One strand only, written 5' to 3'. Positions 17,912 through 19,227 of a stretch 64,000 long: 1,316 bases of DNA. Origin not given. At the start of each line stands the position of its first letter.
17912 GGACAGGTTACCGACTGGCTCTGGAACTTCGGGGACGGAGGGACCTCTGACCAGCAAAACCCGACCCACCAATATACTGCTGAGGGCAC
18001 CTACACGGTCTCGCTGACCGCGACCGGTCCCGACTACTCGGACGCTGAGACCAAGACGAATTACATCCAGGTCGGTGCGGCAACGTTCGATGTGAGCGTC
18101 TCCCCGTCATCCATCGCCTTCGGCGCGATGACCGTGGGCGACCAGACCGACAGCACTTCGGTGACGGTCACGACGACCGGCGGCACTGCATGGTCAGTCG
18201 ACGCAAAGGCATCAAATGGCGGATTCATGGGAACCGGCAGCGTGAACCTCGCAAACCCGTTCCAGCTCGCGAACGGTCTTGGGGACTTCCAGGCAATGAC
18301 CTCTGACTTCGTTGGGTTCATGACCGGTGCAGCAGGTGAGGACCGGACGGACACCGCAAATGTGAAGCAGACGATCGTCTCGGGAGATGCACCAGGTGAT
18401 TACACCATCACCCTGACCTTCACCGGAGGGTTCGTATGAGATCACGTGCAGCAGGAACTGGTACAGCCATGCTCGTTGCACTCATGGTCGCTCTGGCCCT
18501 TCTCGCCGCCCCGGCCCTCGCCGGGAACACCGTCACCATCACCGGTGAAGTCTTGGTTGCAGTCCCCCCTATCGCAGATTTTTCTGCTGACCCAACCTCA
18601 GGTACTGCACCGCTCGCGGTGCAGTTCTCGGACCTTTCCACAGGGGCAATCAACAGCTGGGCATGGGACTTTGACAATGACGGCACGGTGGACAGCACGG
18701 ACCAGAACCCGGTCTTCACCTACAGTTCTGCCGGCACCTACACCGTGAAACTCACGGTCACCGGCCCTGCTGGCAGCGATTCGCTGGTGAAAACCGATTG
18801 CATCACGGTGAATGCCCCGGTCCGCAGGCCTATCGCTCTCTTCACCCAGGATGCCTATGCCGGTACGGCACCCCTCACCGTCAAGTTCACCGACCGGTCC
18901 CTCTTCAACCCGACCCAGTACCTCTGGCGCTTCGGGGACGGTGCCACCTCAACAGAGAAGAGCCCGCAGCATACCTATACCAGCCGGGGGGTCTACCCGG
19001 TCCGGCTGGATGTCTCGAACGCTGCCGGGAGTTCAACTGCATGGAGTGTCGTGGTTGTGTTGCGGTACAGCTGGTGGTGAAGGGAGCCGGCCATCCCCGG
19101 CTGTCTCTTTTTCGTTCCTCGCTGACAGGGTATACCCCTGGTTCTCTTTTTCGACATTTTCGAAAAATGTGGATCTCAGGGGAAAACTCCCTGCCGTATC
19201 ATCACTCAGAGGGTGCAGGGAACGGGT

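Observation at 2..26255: A 26-kb island of surface proteins built from two recurring, always-paired uncharacterised modules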

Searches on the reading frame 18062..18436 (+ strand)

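Call 66: search_protein_families(library=pfam, proteins=[window:18062-18436:+], max_evalue=1)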
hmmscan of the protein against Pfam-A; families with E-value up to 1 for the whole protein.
window:18062-18436:+ (125 aa): 1 family
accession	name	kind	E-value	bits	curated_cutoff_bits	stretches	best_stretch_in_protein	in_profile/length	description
PF18682.6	PilA4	-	0.062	14.2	26.8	1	10-51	39-80/83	Pilin A4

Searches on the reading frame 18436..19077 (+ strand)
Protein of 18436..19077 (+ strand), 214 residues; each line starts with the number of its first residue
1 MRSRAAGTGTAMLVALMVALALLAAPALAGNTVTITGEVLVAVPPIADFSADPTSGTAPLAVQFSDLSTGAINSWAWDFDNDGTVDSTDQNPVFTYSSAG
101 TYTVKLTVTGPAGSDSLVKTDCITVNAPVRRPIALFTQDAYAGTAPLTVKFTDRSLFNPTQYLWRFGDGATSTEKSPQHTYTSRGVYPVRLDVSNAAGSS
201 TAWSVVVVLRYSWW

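Call 4: search_protein_families(library=pfam, proteins=[window:18436-19077:+], max_evalue=0.01)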
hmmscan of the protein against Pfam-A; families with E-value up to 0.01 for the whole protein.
window:18436-19077:+ (214 aa): 4 families
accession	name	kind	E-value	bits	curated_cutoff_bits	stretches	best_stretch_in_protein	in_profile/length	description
PF18911.6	PKD_4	-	2.5e-33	114.4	27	2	131-203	3-78/85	PKD domain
PF00801.26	PKD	-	3.7e-25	88.1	23.5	2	145-208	13-80/80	PKD domain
PF16820.11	PKD_3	-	1.1e-05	25.6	26.3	0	74-108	34-66/68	PKD-like domain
PF22352.2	K319L-like_PKD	-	0.0059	17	27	0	67-115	23-75/84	K319L-like, PKD domain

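Call 6: search_protein_families(library=ncbifam, proteins=[window:18436-19077:+], max_evalue=0.01)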
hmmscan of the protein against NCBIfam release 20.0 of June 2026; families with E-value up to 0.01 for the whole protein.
window:18436-19077:+ (214 aa): 3 families
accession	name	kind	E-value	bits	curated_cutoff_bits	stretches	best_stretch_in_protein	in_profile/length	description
TIGR00864.1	PCC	subfamily_domain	1.4e-08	31.7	1861.4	1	90-204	1019-1132/2700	polycystin cation channel protein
NF047468.1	PerABupregLA1694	equivalog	0.00063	19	420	0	52-84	108-140/241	LA_1694 family PerA/PerB upregulated protein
NF058578.1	CPR_pilus_PamR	equivalog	0.00071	18.5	300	0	173-206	202-235/297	pilus system RbmA-like protein PamR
